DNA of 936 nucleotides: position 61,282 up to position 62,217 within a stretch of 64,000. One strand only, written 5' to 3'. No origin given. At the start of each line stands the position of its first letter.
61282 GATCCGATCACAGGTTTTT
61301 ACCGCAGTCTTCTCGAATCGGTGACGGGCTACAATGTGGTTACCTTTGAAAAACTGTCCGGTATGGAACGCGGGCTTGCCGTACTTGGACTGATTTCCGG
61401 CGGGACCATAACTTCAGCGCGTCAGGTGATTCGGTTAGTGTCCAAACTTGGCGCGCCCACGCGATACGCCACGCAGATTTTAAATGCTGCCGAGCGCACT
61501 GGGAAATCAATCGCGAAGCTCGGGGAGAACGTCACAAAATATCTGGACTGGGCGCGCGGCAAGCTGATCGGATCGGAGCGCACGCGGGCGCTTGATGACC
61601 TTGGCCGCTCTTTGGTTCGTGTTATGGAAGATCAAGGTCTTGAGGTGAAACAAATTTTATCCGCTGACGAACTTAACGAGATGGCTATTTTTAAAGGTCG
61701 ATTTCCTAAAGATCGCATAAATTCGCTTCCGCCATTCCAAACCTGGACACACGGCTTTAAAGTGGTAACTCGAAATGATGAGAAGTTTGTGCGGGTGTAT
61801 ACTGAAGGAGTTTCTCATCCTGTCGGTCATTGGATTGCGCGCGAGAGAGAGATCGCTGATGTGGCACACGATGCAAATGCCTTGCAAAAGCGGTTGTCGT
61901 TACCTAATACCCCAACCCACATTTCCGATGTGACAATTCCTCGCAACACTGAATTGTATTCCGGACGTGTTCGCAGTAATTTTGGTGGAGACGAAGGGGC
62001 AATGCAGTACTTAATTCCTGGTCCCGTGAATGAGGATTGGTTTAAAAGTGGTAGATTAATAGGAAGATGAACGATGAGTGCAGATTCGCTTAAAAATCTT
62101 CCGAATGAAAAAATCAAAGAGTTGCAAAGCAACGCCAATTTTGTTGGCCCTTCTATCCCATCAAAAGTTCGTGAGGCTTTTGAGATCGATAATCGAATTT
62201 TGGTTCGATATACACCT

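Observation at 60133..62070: Sec-signal protein with a PT-TG-like module and a TNT/NADase-like toxin head, with no recognisable delivery system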

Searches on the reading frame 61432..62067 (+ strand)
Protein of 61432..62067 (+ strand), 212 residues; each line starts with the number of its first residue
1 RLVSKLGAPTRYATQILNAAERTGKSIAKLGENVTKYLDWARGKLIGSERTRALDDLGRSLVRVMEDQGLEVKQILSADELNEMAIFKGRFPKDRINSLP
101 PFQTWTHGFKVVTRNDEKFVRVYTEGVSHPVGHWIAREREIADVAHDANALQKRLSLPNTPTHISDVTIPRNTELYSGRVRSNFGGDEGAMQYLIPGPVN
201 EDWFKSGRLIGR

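Call 7: search_protein_families(library=pfam, proteins=[window:61468-62067:+], max_evalue=10)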
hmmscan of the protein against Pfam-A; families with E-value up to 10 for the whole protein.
seq(200 aa): 0 families

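Call 15: search_solved_structures(query=window:61432-62067:+, max_evalue=10)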
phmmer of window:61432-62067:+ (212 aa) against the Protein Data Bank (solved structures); distinct sequences matched with E-value up to 10: 6.
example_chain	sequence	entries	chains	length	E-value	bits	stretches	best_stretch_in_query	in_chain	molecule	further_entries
7emf_K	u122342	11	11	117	0.073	15.9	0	46-85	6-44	Mediator of RNA polymerase II transcription subunit 11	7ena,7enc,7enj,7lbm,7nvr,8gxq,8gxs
8t1i_H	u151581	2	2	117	0.11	15.4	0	46-85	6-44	Mediator of RNA polymerase II transcription subunit 11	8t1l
6w1s_H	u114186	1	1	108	0.34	13.7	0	49-85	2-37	Mediator of RNA polymerase II transcription subunit 11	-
2nwb_A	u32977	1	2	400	0.92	12.3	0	106-154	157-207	Conserved domain protein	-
1zee_A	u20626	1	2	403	0.94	12.3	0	106-154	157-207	hypothetical protein SO4414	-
8glv_za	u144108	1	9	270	1.1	12.1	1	144-206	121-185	Cilia- and flagella-associated protein 77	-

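Call 16: search_protein_representatives(protein=window:61432-62067:+)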
Query: 212 residues. Proteins with E-value up to 0.001 (for the whole library): 424; up to 1e-10: 28; up to 1e-30: 1. The best 150 are listed.
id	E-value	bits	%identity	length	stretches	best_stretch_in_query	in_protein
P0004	4.2e-32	127.8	62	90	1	99-188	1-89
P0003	1.9e-25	106.1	41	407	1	1-209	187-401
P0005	5.6e-19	84.9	45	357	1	99-210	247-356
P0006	1.4e-18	83.7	40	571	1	55-206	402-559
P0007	1.2e-17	80.6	51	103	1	112-208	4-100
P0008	2.5e-14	69.8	34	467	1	63-208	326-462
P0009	2.6e-13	66.4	41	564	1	95-209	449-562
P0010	3.8e-13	65.9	44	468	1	98-195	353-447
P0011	6.2e-13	65.2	39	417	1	72-208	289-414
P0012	1.8e-12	63.7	39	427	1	95-208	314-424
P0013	4.0e-12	62.6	38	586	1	100-211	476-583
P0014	8.4e-12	61.5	35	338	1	71-210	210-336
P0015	1.2e-11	61.0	40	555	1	90-208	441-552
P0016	1.4e-11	60.8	37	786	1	99-210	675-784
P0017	1.5e-11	60.7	38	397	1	99-204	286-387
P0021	2.6e-11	59.9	40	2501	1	99-203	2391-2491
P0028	5.5e-11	58.9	38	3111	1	98-205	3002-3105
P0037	3.8e-10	56.1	39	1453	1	100-196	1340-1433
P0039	4.3e-10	55.9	39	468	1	99-197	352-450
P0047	8.0e-10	55.0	35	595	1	54-209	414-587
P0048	9.1e-10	54.9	31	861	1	75-208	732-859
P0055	1.7e-09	54.0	36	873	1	100-208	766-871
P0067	5.5e-09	52.3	38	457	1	73-206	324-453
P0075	1.0e-08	51.4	38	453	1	75-211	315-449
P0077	1.3e-08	51.1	35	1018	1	100-207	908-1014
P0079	1.7e-08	50.7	26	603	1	8-206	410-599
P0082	2.0e-08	50.5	34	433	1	90-206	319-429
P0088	3.0e-08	49.9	32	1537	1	91-206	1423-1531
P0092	3.5e-08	49.7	34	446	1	98-207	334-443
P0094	3.8e-08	49.6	34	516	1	76-207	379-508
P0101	5.9e-08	48.9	42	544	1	100-205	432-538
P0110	1.1e-07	48.1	36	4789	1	99-210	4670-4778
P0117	1.3e-07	47.9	34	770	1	98-195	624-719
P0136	2.9e-07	46.7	27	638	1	2-211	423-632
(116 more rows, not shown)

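Call 26: search_protein_families(library=pfam, proteins=[P0021, P0037, P0088, P0077, P0055, P0048, P0016], max_evalue=0.001)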
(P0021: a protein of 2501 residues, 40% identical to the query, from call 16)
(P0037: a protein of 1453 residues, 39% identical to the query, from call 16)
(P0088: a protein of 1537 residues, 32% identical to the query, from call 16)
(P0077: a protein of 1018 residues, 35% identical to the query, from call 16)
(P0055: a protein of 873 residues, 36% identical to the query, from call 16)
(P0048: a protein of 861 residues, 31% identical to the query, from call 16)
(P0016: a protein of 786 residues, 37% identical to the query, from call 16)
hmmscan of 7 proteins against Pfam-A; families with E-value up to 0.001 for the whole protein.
P0021 (2501 aa): 2 families
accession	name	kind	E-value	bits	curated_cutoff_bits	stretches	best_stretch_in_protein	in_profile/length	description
PF05860.19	TPS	-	2.2e-48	165.8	33.5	1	33-288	6-250/252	TPS secretion domain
PF13332.12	Fil_haemagg_2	-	6.8e-36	124.4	22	4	1542-1702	6-169/170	Hemagglutinin repeat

P0037 (1453 aa): 0 families

P0088 (1537 aa): 0 families

P0077 (1018 aa): 2 families
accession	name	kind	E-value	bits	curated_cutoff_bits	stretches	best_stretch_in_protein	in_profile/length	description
PF14200.12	RicinB_lectin_2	-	5.4e-09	37.1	25.6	1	492-551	11-73/89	Ricin-type beta-trefoil lectin domain-like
PF02368.24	Big_2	-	1.2e-08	35.2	22.8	1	645-698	25-79/79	Bacterial Ig-like domain (group 2)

P0055 (873 aa): 1 family
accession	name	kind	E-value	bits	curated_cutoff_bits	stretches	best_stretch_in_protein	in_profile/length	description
PF18884.5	TSP3_bac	-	7e-18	64.6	25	1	102-123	1-21/22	Bacterial TSP3 repeat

P0048 (861 aa): 1 family
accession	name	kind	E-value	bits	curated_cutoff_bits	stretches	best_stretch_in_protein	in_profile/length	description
PF14449.11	PT-TG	-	2.1e-09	37.7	23.5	1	624-676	2-56/68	Pre-toxin TG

P0016 (786 aa): 0 families

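Call 38: search_solved_structures(query=P0117, max_evalue=10, show_alignments=3)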
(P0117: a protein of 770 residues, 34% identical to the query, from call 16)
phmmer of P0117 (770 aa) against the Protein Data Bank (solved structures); distinct sequences matched with E-value up to 10: 26.
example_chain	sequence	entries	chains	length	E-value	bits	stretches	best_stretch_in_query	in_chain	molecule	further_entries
9c4k_Q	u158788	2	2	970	2.5e-18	69.2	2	465-585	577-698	Toxin subunit YenC2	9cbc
6h6e_F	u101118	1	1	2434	2e-17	66.1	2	470-580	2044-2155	TcdB2,TccC3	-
6suf_F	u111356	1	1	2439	2.1e-17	66.1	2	470-580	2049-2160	TcdB2,TccC3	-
6l7i_G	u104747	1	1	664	1.1e-16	63.7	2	470-576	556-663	TccC2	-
6suq_A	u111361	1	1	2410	1.1e-16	63.7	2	470-581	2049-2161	TcdB2,TccC3,Genome polyprotein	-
6sup_A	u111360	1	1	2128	2.2e-16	62.7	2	470-581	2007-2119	TcdB2,TccC3,Cell division control protein 42 homolog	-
4igl_B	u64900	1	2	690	2.7e-16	62.4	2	465-577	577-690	YenC2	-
6h6g_A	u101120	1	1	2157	1.9e-15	59.6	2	470-577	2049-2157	TcdB2,TccC3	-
4o9x_A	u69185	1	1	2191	2e-15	59.6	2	470-577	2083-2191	TcdB2, TccC3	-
5kis_B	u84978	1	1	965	1.9e-13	53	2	467-580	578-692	RHS2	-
8h8a_A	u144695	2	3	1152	8.6e-11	44.2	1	461-576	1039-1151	Putative Rhs-family protein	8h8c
8h8b_A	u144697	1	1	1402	1.3e-10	43.7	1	461-584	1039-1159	Putative Rhs-family protein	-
9pt5_A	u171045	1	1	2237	2.4e-10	42.7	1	471-577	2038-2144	Teneurin-like protein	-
9ifo_A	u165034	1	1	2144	1.5e-09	40.2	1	471-577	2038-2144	Teneurin-Like Protein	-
8cp6_B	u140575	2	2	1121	1.4e-07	33.6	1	473-577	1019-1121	Toxin protein Tse5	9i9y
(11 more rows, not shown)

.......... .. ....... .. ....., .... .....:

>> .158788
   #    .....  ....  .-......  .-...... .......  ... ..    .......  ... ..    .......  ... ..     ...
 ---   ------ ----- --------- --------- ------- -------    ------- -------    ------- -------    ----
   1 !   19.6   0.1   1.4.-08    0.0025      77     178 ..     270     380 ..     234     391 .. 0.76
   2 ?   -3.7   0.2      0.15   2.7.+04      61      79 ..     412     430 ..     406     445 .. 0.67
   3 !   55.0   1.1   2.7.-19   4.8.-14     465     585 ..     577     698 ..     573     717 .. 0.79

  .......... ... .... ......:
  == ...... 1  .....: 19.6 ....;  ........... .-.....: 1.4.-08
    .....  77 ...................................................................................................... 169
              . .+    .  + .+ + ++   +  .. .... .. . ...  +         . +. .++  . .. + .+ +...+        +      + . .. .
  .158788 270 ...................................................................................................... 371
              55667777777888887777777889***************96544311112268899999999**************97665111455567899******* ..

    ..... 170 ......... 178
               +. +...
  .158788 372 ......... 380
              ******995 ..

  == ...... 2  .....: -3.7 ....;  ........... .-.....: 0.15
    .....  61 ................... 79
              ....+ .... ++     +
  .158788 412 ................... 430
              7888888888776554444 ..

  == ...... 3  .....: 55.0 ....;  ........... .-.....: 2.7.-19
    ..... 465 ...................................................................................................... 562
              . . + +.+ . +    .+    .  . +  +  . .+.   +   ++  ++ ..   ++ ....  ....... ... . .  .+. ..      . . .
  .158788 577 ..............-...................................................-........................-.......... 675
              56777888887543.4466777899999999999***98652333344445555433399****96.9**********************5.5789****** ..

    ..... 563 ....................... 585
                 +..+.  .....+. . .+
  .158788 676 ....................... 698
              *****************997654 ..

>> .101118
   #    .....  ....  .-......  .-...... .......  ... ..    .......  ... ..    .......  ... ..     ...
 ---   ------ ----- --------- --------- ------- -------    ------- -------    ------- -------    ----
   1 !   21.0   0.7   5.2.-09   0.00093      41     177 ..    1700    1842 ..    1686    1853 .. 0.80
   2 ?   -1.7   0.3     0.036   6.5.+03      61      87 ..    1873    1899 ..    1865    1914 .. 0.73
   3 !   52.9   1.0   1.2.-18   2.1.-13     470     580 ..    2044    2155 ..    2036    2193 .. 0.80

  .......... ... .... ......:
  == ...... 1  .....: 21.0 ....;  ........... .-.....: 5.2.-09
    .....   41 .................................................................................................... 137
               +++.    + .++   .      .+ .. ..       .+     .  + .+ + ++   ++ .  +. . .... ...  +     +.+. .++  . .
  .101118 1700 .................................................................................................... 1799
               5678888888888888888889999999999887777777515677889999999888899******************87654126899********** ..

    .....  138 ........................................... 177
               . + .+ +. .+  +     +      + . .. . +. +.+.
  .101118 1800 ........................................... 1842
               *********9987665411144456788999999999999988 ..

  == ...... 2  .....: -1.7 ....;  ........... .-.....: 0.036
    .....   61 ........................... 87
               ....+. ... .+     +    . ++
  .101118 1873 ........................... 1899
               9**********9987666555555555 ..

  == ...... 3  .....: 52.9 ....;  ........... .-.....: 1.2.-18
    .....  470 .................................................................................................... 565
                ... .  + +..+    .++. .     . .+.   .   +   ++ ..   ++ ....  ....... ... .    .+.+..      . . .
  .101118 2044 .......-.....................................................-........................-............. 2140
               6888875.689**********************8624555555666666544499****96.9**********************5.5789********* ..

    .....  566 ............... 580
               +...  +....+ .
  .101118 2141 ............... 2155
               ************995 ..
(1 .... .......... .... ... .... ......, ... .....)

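Call 48: find_encoding_contigs(protein=P0006, flank=8000, max_places=3)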
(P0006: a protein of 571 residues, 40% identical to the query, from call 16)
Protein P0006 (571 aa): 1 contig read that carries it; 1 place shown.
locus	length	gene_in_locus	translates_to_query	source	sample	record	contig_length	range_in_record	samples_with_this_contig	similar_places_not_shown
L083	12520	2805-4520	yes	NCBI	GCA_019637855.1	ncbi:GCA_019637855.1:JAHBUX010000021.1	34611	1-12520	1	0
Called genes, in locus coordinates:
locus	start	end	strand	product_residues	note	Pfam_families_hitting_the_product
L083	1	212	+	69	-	?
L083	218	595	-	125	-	-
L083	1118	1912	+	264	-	-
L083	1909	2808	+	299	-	-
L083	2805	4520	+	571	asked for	PF14449:PT-TG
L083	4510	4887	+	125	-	-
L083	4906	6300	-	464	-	PF00072:Response_reg, PF00158:Sigma54_activat, PF14532:Sigma54_activ_2, PF07728:AAA_5, PF25601:AAA_lid_14, PF02954:HTH_8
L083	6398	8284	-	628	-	PF00512:HisKA, PF02518:HATPase_c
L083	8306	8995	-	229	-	PF00246:Peptidase_M14, PF24827:AstE_AspA_cat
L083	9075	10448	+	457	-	PF00483:NTP_transferase, PF01128:IspD (weak), PF12804:NTP_transf_3, PF25084:LbH_EIF2B (faint), PF25087:GMPPB_C (faint), PF00132:Hexapep, PF14602:Hexapep_2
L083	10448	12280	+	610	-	PF13522:GATase_6, PF13537:GATase_7, PF01380:SIS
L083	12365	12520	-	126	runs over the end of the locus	PF05258:DciA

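Call 75: list_cluster_members(proteins=[P0094, P0067, P0101, P0136, P0075, P0082, P0092, P0079, P0039, P0047])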
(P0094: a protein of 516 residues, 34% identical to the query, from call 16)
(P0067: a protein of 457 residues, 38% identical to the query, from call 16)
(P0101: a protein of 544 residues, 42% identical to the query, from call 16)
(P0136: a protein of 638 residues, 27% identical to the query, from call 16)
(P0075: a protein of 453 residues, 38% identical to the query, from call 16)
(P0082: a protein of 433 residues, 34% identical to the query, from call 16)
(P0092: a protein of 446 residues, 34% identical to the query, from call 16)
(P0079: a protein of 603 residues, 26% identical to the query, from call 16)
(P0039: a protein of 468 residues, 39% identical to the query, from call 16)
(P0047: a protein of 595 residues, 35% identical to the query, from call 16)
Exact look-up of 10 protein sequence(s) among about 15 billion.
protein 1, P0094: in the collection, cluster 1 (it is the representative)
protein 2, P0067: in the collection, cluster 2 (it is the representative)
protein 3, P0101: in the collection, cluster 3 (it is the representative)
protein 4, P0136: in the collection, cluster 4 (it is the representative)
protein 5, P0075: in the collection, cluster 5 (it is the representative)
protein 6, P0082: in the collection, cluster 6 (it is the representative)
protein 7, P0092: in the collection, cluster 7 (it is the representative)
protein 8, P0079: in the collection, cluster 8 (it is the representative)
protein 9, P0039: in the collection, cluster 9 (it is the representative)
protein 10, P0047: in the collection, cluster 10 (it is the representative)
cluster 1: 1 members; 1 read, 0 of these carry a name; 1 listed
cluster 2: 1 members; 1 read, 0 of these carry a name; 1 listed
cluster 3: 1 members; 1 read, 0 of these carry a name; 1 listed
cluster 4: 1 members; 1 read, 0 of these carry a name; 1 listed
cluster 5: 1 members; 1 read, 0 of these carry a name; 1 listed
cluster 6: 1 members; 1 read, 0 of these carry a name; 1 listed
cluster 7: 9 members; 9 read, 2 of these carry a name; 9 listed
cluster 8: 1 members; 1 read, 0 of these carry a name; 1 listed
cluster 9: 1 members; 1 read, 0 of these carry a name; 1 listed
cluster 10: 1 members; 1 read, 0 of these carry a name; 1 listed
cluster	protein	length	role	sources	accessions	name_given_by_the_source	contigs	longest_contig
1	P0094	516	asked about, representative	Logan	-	-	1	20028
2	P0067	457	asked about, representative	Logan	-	-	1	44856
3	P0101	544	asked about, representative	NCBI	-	-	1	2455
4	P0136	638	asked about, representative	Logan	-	-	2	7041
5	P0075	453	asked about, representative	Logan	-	-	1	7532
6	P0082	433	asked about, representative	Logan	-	-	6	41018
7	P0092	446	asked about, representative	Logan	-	-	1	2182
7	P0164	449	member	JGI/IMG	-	Pre-toxin TG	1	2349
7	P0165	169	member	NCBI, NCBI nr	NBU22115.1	hypothetical protein EBS43_12015, partial [bacterium] | hypothetical protein [bacterium]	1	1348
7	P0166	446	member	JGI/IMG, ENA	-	-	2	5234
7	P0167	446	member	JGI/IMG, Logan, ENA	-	-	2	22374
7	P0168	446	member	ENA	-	-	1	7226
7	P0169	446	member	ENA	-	-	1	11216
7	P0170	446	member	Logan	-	-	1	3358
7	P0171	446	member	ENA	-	-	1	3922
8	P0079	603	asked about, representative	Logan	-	-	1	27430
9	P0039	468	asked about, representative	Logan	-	-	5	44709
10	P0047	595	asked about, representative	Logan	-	-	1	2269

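Call 77: find_encoding_contigs(protein=P0079, flank=6000, max_places=2)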
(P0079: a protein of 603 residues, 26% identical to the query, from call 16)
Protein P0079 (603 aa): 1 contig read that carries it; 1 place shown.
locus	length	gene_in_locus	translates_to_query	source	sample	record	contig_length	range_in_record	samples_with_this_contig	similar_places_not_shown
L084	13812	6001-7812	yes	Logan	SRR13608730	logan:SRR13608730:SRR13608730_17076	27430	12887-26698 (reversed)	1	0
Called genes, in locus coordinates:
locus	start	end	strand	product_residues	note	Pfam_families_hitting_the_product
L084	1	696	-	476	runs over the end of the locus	?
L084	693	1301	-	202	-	-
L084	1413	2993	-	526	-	-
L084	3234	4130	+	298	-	-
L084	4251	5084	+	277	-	-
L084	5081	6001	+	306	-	-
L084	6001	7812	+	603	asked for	PF14449:PT-TG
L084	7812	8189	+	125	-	PF25857:DUF7957 (weak)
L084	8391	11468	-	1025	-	PF00561:Abhydrolase_1, PF12146:Hydrolase_4 (weak), PF12697:Abhydrolase_6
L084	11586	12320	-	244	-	PF01553:Acyltransferase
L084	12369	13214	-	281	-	PF13444:Acetyltransf_5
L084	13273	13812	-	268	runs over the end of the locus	PF18626:Gln_deamidase_2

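Call 78: find_encoding_contigs(protein=P0067, flank=6000, max_places=2)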
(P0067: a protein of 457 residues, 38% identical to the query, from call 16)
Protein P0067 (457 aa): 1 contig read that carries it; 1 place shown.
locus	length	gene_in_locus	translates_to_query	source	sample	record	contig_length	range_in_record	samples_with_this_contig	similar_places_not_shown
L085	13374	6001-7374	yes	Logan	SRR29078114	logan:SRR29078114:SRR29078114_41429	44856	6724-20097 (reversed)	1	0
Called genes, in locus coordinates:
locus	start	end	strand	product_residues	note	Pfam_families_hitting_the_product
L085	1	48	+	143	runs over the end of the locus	-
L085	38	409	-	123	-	-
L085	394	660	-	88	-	-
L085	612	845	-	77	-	-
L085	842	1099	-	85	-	-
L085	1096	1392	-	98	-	-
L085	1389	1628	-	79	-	-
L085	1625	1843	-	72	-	-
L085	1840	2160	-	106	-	-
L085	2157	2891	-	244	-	-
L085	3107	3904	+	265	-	PF02195:ParB_N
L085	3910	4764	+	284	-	PF20691:TAGT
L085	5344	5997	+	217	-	-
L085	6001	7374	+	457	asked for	PF14449:PT-TG (weak)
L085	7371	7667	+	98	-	-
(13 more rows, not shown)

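Call 79: find_encoding_contigs(protein=P0136, flank=6000, max_places=2)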
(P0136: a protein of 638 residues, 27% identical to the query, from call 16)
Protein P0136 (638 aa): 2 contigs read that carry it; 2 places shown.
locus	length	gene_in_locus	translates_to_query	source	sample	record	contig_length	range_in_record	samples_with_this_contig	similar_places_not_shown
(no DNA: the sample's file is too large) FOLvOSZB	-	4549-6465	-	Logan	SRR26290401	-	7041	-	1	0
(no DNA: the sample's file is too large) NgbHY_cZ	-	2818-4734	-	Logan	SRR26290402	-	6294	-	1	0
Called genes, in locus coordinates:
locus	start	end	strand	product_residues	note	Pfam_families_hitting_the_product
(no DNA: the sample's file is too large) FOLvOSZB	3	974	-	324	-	?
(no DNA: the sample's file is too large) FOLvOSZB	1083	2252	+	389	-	PF00437:T2SSE, PF25199:nSTAND_NTPase5 (weak), PF13401:AAA_22 (faint)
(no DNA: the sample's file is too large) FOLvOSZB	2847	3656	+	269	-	-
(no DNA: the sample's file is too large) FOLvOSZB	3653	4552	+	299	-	-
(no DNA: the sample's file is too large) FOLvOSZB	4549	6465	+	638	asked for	PF14449:PT-TG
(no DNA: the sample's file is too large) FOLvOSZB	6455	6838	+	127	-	PF25857:DUF7957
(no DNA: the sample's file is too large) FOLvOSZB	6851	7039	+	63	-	?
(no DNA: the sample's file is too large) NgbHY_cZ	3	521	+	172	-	?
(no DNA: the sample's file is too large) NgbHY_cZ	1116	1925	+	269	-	-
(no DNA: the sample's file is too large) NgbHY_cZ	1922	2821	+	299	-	-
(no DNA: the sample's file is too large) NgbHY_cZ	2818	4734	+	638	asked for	PF14449:PT-TG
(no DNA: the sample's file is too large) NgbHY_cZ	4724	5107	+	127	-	PF25857:DUF7957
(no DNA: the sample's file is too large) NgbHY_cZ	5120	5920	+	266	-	-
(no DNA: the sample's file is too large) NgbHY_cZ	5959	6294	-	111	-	?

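Call 81: search_protein_families(library=pfam, proteins=[L084:7812-8186:+, L084:5081-5998:+, L084:4251-5081:+, L084:3234-4127:+, L083:4510-4884:+], max_evalue=0.1)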
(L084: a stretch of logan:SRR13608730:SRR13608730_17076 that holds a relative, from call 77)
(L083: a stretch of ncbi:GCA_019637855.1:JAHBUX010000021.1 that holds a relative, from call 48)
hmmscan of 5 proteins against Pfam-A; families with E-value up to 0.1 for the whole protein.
L084:7812-8186:+ (125 aa): 0 families

L084:5081-5998:+ (306 aa): 1 family
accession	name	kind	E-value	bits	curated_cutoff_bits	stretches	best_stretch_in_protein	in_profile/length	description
PF05507.16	MAGP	-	0.0086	16.8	28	1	213-302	10-97/137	Microfibril-associated glycoprotein (MAGP)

L084:4251-5081:+ (277 aa): 1 family
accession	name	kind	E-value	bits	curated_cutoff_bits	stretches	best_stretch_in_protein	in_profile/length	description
PF06428.16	Sec2p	-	0.014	15.8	28.5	1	196-270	17-88/92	GDP/GTP exchange factor Sec2p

L084:3234-4127:+ (298 aa): 1 family
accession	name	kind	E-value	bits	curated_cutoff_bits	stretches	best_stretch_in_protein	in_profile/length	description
PF13365.12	Trypsin_2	-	0.00081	20.6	27.6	1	93-241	11-144/144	Trypsin-like peptidase domain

L083:4510-4884:+ (125 aa): 0 families

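Call 87: find_encoding_contigs(protein=P0028, flank=3000, max_places=1)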
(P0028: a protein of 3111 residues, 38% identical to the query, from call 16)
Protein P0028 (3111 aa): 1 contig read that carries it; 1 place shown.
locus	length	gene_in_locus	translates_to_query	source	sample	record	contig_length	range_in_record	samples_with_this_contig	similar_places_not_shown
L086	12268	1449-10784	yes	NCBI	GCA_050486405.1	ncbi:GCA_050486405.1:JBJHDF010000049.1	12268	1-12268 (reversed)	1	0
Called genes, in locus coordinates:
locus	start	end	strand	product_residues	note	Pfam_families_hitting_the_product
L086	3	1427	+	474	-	?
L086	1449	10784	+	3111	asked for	PF20148:DUF6531, PF05593:RHS_repeat, PF25023:TEN_YD-shell, PF05593:RHS_repeat, PF25023:TEN_YD-shell, PF05593:RHS_repeat, PF05593:RHS_repeat, PF25023:TEN_YD-shell, +3 more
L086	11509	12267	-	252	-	?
